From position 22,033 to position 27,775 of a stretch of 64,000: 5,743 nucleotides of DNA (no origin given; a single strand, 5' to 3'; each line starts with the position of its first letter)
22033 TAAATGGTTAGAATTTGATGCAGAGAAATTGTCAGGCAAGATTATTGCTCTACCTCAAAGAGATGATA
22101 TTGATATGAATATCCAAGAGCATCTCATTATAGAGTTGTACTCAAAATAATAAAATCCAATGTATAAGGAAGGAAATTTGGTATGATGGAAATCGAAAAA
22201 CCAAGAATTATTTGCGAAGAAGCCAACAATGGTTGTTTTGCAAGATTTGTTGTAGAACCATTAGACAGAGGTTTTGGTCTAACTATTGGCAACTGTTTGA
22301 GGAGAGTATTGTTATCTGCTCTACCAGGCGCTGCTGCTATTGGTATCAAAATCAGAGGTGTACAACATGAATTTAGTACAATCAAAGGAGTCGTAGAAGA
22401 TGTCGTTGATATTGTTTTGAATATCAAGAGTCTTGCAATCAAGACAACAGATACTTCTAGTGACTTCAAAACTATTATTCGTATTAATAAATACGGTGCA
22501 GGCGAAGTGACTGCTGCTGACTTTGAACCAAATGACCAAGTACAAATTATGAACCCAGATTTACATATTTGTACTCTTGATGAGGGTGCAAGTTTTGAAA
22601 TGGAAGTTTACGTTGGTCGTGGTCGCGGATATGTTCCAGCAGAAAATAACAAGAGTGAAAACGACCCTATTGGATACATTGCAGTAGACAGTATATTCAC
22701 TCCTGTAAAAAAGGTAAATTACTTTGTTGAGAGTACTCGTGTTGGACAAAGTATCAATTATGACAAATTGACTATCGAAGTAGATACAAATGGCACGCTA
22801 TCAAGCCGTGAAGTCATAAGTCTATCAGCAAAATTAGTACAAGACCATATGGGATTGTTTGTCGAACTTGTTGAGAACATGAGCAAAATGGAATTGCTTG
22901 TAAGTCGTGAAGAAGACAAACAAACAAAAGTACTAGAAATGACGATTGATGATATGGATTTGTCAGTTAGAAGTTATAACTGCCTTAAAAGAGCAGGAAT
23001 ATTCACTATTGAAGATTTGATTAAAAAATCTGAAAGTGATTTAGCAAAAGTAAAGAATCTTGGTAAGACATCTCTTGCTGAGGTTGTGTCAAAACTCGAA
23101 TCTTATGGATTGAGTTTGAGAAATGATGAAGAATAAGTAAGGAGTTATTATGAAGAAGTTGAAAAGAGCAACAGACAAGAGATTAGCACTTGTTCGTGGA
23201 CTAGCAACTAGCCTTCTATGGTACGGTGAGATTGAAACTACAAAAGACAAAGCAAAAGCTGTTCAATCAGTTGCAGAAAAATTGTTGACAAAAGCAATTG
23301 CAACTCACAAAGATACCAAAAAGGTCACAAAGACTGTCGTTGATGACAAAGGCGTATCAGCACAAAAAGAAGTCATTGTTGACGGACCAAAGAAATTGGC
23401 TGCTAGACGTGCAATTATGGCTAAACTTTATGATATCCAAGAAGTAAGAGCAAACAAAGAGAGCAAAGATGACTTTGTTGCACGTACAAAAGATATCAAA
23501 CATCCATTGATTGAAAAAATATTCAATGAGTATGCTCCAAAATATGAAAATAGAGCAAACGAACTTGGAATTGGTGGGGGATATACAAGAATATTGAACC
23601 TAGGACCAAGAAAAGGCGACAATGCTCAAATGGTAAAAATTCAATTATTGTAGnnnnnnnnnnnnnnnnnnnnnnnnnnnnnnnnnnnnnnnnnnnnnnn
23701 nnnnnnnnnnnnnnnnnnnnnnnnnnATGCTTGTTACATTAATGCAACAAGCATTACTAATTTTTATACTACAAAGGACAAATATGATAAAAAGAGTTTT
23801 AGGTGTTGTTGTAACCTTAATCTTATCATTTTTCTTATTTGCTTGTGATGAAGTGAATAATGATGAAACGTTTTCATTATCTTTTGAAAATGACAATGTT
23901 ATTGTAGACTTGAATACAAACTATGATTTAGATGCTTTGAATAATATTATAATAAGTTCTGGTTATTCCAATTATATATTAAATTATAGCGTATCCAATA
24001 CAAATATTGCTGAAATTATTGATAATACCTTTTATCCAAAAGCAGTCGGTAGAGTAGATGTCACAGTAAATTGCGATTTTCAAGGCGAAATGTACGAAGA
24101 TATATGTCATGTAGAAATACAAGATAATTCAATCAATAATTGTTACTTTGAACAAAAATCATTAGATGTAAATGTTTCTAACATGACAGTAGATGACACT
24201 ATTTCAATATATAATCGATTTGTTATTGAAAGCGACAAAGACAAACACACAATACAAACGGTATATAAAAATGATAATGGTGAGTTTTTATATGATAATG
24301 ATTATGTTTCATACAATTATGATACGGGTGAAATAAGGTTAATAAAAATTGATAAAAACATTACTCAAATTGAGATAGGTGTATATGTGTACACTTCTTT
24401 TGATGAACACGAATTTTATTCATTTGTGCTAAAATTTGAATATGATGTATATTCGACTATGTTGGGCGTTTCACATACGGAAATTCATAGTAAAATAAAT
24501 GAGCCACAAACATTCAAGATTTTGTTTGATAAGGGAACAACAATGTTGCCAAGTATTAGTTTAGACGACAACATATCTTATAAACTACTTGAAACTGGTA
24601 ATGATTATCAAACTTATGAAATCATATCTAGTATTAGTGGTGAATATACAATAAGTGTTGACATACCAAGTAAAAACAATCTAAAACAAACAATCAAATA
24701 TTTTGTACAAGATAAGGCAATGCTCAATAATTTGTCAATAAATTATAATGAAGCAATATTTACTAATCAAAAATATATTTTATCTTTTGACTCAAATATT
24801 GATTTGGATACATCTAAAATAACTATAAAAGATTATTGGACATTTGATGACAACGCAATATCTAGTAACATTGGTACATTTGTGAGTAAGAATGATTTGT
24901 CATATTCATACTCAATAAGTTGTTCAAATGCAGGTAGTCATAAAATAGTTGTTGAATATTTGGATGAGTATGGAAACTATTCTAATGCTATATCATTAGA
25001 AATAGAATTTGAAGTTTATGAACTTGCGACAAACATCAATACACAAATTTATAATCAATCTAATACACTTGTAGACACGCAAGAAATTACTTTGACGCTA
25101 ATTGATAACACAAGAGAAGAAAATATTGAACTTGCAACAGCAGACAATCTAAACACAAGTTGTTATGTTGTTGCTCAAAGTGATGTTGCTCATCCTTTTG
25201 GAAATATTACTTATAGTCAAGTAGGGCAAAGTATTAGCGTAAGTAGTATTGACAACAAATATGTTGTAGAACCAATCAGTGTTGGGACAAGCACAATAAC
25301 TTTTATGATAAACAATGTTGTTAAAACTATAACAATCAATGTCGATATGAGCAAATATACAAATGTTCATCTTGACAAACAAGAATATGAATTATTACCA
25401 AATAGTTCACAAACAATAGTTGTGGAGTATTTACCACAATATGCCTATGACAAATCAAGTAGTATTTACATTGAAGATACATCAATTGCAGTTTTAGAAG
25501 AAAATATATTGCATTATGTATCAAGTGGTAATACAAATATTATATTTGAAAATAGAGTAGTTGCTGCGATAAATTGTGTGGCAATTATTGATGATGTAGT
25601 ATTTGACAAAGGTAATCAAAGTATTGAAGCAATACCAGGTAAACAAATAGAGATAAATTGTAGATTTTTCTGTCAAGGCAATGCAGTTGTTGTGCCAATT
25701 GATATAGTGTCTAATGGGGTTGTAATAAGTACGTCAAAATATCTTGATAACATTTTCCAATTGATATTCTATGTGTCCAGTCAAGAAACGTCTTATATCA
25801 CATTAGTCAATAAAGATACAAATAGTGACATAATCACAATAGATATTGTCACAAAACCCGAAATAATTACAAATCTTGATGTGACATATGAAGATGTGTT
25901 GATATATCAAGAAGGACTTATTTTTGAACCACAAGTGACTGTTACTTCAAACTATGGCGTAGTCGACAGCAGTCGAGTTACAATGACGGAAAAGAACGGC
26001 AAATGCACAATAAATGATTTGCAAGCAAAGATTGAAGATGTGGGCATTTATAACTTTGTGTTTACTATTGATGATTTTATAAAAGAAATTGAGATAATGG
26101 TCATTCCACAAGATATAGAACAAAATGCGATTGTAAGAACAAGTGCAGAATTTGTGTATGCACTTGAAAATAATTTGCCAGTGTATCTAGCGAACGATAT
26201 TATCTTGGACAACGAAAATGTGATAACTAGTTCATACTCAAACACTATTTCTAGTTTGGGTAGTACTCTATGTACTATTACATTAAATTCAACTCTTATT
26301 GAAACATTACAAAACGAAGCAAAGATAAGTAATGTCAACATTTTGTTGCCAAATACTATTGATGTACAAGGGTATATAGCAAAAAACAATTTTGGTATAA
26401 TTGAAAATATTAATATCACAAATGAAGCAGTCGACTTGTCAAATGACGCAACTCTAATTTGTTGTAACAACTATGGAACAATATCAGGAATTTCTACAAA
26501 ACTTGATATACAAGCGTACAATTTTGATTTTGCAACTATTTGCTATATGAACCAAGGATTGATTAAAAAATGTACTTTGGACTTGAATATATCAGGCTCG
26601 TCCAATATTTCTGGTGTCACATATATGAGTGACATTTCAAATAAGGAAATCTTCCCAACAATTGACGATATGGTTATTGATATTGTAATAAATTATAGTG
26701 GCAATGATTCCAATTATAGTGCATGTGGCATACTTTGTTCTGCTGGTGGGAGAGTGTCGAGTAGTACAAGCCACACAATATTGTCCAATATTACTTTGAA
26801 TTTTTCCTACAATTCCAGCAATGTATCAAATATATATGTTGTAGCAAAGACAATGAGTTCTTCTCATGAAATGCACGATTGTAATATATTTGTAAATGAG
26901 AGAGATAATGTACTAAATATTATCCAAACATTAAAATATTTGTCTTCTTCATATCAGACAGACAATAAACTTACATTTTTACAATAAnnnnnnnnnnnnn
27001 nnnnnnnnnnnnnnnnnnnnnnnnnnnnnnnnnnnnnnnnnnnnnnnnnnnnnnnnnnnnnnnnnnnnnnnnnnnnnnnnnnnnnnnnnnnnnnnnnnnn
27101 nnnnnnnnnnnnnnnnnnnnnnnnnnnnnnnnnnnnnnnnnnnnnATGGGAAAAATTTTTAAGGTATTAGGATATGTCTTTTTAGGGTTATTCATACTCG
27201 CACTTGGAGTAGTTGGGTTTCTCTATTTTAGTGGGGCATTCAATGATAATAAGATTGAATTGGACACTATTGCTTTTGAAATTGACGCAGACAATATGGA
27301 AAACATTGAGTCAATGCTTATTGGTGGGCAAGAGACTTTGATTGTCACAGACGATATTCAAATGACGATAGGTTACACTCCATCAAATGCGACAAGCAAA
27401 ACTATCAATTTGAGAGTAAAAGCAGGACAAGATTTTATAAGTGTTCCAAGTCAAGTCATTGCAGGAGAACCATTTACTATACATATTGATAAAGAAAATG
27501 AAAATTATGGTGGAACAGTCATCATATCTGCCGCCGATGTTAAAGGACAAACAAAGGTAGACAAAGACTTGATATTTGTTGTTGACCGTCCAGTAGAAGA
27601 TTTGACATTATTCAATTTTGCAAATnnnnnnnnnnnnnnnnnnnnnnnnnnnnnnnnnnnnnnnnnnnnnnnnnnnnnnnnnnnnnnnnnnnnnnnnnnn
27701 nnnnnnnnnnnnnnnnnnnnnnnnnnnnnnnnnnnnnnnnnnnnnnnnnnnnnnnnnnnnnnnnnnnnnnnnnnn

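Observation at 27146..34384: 2412-aa N-terminally anchored protein made of many Ig-like units, with no recognisable anchor, enzyme or known adhesin tip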

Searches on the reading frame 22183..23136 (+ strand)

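Call 6: search_protein_families(library=pfam, proteins=[window:22183-23136:+], max_evalue=0.01)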
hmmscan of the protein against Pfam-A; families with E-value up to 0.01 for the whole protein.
window:22183-23136:+ (317 aa): 4 families
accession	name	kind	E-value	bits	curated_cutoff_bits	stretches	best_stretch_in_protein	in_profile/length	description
PF01000.31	RNA_pol_A_bac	-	2e-37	128.5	33.9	1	55-173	1-119/119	RNA polymerase Rpb3/RpoA insert domain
PF03118.21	RNA_pol_A_CTD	-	1e-25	89.7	23.8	1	243-306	3-66/67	Bacterial RNA polymerase, alpha chain C terminal domain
PF01193.29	RNA_pol_L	-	2.2e-18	66.2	24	1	25-223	1-74/74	RNA polymerase Rpb3/Rpb11 dimerisation domain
PF14520.12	HHH_5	-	0.0012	19.7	27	1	268-305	18-55/57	Helix-hairpin-helix domain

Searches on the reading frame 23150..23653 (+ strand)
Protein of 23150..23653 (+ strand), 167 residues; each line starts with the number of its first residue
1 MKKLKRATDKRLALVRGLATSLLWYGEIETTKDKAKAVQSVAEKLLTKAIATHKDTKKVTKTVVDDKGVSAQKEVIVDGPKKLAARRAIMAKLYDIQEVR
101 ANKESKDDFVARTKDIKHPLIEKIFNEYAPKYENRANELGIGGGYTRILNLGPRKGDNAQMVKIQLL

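Call 6: search_protein_families(library=pfam, proteins=[window:23150-23653:+], max_evalue=0.01)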
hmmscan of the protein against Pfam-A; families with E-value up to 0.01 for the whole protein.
window:23150-23653:+ (167 aa): 2 families
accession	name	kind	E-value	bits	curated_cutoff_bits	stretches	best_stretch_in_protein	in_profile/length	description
PF01196.24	Ribosomal_L17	-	1.8e-22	80.5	27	1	14-166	1-96/97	Ribosomal protein L17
PF00427.26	PBS_linker_poly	-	0.0042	17.6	28.7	1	14-79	46-110/126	Phycobilisome Linker polypeptide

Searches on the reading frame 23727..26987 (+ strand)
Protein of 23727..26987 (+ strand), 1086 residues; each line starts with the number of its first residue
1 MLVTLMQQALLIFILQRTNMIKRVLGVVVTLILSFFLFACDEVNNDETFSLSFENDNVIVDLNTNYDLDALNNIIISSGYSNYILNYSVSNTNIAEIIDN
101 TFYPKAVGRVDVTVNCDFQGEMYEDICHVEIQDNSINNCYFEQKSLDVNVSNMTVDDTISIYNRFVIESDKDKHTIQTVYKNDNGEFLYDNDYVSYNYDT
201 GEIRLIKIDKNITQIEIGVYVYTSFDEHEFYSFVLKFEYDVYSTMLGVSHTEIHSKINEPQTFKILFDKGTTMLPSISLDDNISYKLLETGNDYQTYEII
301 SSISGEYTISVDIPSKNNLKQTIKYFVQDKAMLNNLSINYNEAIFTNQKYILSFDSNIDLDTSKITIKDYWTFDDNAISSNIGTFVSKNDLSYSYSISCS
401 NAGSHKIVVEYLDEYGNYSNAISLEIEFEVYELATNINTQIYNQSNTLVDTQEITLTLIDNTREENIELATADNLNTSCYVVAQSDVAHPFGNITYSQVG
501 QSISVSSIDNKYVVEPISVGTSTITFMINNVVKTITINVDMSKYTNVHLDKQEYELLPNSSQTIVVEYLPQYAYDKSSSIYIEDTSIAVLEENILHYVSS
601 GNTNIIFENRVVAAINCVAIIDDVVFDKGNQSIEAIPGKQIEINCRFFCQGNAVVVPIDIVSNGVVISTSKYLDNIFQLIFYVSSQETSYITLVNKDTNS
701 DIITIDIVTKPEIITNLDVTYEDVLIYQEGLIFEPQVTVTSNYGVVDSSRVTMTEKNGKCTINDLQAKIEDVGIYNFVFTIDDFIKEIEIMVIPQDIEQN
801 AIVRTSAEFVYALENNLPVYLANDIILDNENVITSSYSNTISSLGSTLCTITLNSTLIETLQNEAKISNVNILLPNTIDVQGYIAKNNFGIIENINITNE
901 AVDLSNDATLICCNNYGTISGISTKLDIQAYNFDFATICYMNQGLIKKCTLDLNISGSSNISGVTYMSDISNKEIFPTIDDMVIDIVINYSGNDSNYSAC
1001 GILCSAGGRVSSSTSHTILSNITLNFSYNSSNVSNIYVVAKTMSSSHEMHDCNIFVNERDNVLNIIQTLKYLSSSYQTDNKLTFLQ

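Call 6: search_protein_families(library=pfam, proteins=[window:23727-26987:+], max_evalue=0.01)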
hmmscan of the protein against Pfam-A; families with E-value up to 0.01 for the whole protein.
window:23727-26987:+ (1086 aa): 1 family
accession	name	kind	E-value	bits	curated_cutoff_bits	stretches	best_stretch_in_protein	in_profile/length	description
PF21461.3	HL_N-beta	-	0.0023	18.1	27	0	86-115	15-44/57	Hyaluronate lyase, N-terminal beta-sheet domain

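Call 16: search_protein_families(library=ncbifam, proteins=[window:23727-26987:+], max_evalue=1)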
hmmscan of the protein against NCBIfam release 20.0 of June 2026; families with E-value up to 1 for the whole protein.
window:23727-26987:+ (1086 aa): 0 families

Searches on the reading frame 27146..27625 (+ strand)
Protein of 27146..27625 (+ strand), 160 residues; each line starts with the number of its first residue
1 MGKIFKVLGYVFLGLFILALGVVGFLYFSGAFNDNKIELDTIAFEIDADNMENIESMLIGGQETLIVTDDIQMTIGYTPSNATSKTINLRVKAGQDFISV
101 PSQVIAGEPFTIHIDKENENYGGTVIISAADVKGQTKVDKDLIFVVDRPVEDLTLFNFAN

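Call 67: search_protein_families(library=pfam, alignment_id=A7, max_evalue=0.5)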
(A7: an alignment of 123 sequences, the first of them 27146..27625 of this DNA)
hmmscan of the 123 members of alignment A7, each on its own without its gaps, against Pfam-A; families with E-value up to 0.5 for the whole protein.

A. member 1, window:27146-27625:+ (160 aa): 4 families
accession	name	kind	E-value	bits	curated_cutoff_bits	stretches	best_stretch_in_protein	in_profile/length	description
PF25300.1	Fn3_Dep-1_3rd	-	0.087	13.1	26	1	73-116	28-71/85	Dep-1 third Fn3-like domain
PF07239.17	OpcA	-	0.14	12.2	26.3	0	66-117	83-133/251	Outer membrane protein OpcA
PF13273.12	DUF4064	-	0.16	12.6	32.1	1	3-57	6-55/102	Protein of unknown function (DUF4064)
PF19665.4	DUF6168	-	0.2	12.6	27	1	2-39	63-100/128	Family of unknown function (DUF6168)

B. families by the number of members that match (of 123 scanned): 89 families (the first 25 are shown)
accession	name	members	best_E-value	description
PF13273.12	DUF4064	4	0.0034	Protein of unknown function (DUF4064)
PF22035.1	Lpg0393_VPS9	2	0.0018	Lpg0393 VPS9-like domain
PF09871.14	DUF2098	2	0.002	Uncharacterized protein conserved in archaea (DUF2098)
PF24511.1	DUF7591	2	0.0056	Domain of unknown function (DUF7591)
PF18705.7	DUF5643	2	0.0069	Family of unknown function (DUF5643)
PF17998.7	AgI_II_C2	2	0.007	Cell surface antigen I/II C2 terminal domain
PF13919.11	ASXH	2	0.021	Asx homology domain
PF13157.11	Enas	2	0.023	Endospore appendages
PF09212.16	CBM27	2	0.035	Carbohydrate binding module 27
PF22532.2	WIV_dom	2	0.036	Nonstructural protein, WIV domain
PF19406.5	PKD_5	2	0.037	PKD-like domain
PF01712.25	dNK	2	0.047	Deoxynucleoside kinase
PF06542.16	PHA-1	2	0.056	Regulator protein PHA-1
PF00867.23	XPG_I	2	0.058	XPG I-region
PF00954.25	S_locus_glycop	2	0.078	S-locus glycoprotein domain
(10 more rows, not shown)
